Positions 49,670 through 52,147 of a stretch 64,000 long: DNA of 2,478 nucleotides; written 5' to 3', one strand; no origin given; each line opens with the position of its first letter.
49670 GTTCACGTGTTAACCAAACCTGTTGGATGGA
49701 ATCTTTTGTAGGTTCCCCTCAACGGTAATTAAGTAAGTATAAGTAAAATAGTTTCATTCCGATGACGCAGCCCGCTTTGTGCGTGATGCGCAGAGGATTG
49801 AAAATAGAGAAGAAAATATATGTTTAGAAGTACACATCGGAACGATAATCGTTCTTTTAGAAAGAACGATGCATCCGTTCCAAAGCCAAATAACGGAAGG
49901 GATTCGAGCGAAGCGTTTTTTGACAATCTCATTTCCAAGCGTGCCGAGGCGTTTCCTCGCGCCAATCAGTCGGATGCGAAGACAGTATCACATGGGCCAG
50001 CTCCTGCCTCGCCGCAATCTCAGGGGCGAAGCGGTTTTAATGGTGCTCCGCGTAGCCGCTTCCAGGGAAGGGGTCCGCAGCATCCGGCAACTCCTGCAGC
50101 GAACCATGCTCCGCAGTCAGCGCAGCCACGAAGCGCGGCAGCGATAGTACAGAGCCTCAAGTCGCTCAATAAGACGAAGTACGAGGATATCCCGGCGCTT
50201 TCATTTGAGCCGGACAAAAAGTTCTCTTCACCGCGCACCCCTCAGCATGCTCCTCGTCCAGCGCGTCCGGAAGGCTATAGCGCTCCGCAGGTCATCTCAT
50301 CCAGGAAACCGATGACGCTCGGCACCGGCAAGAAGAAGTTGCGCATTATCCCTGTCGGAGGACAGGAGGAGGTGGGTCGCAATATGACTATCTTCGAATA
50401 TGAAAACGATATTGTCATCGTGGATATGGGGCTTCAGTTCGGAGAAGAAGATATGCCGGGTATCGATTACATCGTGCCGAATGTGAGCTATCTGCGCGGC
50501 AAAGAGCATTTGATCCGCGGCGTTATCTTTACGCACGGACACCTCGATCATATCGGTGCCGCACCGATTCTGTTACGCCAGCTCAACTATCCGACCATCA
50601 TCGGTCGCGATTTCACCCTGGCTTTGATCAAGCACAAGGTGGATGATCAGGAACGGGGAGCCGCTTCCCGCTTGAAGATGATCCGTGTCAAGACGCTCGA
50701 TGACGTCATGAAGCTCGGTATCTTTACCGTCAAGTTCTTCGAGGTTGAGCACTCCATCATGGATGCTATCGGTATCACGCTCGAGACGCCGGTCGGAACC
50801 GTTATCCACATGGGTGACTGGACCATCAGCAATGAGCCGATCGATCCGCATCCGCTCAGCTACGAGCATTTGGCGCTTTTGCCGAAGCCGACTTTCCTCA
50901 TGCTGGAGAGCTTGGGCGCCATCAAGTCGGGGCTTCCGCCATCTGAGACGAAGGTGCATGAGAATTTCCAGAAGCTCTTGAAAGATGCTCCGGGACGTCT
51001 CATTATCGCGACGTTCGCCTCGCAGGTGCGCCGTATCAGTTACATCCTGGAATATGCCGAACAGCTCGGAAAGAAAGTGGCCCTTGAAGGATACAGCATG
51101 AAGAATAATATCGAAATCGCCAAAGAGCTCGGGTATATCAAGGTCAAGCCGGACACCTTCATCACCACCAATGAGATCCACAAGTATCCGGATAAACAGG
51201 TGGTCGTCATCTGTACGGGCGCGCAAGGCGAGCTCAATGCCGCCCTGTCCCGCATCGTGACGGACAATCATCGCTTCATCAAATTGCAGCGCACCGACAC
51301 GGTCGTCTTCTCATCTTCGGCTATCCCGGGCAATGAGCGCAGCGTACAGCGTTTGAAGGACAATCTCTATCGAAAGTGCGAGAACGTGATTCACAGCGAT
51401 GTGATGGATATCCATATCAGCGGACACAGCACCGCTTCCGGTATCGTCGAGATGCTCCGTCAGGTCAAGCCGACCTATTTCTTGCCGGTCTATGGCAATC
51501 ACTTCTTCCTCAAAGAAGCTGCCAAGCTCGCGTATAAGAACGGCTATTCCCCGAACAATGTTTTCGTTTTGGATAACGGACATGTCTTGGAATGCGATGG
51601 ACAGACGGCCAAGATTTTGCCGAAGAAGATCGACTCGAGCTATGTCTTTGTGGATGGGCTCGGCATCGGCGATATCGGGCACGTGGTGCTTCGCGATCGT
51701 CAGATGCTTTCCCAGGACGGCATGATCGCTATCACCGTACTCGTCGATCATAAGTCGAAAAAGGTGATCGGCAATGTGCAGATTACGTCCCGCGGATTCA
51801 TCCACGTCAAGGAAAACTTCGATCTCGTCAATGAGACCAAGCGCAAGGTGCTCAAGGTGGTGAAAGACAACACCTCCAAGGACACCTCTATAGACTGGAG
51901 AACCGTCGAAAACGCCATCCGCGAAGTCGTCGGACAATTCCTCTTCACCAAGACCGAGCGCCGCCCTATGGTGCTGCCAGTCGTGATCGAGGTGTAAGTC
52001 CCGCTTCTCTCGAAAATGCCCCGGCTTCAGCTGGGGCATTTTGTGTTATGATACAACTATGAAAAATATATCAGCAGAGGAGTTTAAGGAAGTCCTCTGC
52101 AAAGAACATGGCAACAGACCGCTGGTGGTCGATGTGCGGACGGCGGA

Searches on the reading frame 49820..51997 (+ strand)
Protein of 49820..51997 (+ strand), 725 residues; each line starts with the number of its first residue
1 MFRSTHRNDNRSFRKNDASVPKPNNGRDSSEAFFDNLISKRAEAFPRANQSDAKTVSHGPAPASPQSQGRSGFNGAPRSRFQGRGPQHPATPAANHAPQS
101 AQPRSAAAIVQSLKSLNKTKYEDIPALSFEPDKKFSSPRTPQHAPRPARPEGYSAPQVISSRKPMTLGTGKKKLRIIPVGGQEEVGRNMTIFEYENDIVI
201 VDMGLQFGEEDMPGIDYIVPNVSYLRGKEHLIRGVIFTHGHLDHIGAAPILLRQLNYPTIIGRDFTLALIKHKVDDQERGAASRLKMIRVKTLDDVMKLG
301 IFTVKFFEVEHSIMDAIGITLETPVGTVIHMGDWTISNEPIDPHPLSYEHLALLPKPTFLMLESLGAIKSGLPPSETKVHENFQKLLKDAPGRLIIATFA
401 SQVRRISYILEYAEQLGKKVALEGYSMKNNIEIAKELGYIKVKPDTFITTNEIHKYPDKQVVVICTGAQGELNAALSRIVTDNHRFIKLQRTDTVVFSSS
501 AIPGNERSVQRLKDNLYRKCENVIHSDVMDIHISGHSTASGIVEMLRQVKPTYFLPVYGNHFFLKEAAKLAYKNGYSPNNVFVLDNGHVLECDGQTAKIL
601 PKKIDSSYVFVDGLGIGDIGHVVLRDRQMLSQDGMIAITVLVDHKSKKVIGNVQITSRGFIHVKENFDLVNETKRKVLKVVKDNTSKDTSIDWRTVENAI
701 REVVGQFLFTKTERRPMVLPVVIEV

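Call 47: search_protein_families(library=pfam, proteins=[window:49820-51997:+], max_evalue=0.0001)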
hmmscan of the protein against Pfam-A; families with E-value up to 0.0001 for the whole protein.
window:49820-51997:+ (725 aa): 5 families
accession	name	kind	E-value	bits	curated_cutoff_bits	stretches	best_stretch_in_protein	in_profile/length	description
PF22505.1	RNase_J_b_CASP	-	1.5e-45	154.5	27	1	392-516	2-126/126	Ribonuclease J, beta-CASP domain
PF17770.6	RNase_J_C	-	1.7e-28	100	23.8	1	623-725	1-102/102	Ribonuclease J C-terminal domain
PF00753.33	Lactamase_B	-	2e-10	41.4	22.7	1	186-364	5-162/196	Metallo-beta-lactamase superfamily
PF12706.13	Lactamase_B_2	-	2.9e-07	30.7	27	1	231-335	30-144/200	Beta-lactamase superfamily domain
PF07521.17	RMMBL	-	3.6e-05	24.1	21.6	1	528-580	8-59/63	Zn-dependent metallo-hydrolase RNA specificity domain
